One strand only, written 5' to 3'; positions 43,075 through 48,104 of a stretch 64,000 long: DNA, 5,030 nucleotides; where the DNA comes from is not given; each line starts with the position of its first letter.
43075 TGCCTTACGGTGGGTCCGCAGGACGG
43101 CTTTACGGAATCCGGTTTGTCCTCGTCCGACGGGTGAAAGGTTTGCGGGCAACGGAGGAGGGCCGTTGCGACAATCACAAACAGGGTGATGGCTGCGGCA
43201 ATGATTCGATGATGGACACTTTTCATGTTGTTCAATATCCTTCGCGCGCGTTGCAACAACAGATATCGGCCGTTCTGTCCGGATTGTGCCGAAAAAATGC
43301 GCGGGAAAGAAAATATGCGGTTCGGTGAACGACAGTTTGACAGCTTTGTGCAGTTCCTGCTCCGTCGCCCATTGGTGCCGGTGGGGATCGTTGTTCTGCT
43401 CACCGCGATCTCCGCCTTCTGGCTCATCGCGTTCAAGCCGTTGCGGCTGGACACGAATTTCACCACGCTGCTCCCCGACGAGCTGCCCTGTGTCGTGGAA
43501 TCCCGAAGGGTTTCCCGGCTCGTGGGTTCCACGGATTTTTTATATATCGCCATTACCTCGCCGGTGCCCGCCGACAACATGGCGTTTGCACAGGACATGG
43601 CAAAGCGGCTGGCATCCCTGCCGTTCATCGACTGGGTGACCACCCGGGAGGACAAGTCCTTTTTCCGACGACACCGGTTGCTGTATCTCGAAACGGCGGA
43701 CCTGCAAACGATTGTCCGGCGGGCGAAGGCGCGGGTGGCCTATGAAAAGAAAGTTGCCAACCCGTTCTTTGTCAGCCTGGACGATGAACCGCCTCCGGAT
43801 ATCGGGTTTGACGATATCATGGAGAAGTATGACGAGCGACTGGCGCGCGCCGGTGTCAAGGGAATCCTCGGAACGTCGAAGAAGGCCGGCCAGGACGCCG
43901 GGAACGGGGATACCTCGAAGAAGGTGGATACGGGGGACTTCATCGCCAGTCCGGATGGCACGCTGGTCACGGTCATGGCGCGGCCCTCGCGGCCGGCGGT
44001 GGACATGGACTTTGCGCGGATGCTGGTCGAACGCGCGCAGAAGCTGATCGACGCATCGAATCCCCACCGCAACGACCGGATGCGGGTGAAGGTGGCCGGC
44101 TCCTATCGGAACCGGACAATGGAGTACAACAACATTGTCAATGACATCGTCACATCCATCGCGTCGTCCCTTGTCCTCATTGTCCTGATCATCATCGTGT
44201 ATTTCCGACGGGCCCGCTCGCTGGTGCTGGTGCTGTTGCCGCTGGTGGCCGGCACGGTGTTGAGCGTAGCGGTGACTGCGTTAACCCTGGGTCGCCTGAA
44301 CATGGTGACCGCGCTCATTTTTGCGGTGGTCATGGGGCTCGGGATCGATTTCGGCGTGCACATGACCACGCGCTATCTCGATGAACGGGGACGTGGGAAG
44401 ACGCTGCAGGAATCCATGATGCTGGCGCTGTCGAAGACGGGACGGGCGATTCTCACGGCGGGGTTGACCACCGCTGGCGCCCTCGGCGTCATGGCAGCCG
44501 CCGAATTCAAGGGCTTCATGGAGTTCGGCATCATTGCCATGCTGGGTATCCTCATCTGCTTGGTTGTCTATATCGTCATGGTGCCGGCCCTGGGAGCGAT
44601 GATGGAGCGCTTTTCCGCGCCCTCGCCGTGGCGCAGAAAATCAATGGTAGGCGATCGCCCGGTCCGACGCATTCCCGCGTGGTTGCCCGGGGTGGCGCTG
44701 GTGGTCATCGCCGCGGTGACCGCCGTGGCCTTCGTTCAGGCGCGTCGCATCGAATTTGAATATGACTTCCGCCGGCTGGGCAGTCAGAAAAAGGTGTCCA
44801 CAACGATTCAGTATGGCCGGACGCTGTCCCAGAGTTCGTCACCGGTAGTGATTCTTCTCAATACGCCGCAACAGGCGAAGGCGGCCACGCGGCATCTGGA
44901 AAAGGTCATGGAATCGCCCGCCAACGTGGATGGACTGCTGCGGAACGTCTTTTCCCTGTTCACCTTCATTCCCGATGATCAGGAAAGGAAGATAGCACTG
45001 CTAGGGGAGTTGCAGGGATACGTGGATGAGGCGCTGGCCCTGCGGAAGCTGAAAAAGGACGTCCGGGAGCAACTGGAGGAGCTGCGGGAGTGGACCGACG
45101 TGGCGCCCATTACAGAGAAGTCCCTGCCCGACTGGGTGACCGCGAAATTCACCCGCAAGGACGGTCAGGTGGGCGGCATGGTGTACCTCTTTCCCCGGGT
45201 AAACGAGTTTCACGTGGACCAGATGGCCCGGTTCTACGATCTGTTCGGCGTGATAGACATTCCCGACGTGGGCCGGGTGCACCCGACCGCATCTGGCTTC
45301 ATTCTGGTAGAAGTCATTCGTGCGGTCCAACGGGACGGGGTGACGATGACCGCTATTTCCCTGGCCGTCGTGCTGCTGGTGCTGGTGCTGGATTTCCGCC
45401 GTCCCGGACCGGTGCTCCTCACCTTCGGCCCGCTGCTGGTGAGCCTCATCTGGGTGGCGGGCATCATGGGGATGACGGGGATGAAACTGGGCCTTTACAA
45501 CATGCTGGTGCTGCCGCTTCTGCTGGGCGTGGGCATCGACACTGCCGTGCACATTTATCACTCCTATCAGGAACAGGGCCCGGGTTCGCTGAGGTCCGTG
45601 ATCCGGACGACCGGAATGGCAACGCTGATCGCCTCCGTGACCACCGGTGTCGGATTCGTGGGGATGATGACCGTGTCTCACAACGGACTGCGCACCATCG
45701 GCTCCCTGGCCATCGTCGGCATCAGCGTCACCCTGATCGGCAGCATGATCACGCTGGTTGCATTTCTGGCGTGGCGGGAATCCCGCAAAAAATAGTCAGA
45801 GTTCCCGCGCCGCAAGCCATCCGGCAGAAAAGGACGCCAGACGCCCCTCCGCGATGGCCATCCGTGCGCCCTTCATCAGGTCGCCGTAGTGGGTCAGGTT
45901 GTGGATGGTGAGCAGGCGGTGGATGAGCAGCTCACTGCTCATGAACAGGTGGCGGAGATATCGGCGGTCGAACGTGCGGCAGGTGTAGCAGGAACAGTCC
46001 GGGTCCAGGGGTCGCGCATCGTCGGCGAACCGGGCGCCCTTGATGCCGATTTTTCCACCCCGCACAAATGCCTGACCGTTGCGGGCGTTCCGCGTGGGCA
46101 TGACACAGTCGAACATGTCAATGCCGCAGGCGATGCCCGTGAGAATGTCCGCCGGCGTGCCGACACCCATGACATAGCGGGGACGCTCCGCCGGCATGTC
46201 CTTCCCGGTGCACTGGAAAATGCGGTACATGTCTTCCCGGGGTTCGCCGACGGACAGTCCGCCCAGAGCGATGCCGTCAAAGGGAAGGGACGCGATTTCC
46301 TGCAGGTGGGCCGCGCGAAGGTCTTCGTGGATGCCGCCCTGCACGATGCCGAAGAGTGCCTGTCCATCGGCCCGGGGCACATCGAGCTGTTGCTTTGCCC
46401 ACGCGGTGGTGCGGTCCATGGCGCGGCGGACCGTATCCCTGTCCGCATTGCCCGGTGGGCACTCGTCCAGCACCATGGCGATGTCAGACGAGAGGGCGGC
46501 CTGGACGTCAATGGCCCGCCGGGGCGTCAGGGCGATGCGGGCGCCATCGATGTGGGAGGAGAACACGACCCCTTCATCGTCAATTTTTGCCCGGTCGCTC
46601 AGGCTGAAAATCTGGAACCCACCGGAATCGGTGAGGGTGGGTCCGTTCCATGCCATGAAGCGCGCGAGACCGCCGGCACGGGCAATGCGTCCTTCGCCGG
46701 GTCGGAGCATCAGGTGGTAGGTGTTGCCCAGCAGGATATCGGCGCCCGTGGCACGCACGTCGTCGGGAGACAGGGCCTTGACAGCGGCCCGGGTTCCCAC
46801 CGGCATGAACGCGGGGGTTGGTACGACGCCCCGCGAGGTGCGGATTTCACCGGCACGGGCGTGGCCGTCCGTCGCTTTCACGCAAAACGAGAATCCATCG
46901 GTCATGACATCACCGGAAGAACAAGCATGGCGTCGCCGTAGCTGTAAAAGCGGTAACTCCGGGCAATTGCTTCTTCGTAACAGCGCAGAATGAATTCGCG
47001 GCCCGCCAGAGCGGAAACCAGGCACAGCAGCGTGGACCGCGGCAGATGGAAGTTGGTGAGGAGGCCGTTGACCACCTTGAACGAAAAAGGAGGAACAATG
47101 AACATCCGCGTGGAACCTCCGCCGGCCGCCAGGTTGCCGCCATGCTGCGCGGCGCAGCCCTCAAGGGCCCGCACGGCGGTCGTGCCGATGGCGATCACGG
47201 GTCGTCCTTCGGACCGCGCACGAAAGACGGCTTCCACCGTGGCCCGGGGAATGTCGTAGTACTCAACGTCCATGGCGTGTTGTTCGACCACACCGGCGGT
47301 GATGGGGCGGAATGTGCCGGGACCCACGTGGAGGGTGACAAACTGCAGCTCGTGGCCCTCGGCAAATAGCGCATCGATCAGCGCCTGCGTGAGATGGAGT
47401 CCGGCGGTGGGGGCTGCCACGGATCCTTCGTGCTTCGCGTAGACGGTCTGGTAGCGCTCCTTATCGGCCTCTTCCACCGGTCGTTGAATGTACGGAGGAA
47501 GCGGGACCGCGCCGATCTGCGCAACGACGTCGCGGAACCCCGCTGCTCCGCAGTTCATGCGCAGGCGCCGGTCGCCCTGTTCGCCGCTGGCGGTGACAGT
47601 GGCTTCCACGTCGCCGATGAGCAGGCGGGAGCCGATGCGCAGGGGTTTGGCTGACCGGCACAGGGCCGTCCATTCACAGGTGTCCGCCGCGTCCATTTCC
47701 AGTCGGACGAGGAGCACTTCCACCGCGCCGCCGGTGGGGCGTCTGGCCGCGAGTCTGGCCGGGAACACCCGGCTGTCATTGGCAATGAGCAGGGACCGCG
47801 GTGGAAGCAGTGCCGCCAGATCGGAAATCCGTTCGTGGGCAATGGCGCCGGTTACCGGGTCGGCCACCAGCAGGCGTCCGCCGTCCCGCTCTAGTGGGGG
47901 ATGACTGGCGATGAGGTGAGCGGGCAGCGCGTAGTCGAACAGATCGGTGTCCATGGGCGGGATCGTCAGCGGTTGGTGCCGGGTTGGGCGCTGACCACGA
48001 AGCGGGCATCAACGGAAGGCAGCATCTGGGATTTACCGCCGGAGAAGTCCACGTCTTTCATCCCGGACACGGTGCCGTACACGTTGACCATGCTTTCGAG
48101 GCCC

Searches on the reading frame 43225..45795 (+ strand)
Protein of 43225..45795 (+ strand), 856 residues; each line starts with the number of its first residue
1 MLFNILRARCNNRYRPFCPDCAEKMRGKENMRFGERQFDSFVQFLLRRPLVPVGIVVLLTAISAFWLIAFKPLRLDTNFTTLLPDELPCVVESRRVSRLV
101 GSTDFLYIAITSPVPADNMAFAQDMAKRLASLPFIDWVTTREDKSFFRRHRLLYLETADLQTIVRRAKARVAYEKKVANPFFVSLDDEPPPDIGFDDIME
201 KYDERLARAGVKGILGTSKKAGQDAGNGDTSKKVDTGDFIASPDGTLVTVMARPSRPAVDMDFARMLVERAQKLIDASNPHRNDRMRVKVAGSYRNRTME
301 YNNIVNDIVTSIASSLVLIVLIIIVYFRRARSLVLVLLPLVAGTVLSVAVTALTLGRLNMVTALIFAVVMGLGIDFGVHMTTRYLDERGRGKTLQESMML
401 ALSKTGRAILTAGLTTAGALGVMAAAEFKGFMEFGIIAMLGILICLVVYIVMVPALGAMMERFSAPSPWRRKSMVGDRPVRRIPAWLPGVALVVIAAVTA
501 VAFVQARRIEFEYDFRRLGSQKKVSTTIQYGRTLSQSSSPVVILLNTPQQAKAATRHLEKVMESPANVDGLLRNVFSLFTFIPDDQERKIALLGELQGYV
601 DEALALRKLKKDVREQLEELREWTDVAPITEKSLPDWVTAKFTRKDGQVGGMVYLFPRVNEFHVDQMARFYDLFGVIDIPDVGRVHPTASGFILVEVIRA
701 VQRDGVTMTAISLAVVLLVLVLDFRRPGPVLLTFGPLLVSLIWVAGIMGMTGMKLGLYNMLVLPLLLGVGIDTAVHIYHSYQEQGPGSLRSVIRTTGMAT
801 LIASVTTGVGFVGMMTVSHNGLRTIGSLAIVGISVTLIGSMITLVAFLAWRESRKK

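Call 77: search_protein_families(library=pfam, proteins=[window:43225-45795:+], max_evalue=0.00001)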
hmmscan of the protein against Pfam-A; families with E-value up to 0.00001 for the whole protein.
window:43225-45795:+ (856 aa): 1 family
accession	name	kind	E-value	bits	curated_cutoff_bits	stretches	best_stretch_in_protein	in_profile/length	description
PF03176.21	MMPL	-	1e-31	110.6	20.5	2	229-472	69-314/333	MMPL family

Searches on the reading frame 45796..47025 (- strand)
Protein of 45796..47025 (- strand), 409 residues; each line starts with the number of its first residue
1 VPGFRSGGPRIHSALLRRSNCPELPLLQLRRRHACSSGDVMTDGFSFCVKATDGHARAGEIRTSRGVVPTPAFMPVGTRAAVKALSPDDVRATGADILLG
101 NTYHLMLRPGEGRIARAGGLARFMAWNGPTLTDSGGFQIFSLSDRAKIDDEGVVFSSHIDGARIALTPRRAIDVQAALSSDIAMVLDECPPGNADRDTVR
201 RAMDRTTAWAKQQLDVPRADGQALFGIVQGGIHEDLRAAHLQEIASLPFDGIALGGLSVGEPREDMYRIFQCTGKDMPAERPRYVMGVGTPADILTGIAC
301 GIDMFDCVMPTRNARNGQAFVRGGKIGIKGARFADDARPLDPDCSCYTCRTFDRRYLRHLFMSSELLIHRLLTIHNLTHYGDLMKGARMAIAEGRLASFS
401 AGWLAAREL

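Call 78: search_protein_families(library=pfam, proteins=[window:45796-47025:-], max_evalue=0.00001)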
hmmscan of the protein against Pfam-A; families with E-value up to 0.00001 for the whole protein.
window:45796-47025:- (409 aa): 1 family
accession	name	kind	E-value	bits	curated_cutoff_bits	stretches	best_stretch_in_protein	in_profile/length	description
PF01702.25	TGT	-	6.2e-147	489.8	26.3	1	54-407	2-355/357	Queuine tRNA-ribosyltransferase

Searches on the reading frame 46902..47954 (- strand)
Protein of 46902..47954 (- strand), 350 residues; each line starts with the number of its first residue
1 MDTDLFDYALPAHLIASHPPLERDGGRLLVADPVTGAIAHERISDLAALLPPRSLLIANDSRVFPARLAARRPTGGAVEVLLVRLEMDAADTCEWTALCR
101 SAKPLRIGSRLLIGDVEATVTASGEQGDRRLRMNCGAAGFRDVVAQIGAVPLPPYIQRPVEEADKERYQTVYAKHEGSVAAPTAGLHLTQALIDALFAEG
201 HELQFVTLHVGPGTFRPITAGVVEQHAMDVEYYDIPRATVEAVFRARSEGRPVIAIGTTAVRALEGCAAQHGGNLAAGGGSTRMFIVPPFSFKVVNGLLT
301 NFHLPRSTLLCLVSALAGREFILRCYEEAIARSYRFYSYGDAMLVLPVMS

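Call 78: search_protein_families(library=pfam, proteins=[window:46902-47954:-], max_evalue=0.00001)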
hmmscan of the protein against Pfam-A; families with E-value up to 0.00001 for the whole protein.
window:46902-47954:- (350 aa): 1 family
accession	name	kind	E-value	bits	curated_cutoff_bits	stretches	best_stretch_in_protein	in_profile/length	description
PF02547.20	Queuosine_synth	-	2.1e-117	392.3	25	1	4-345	2-322/322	Queuosine biosynthesis protein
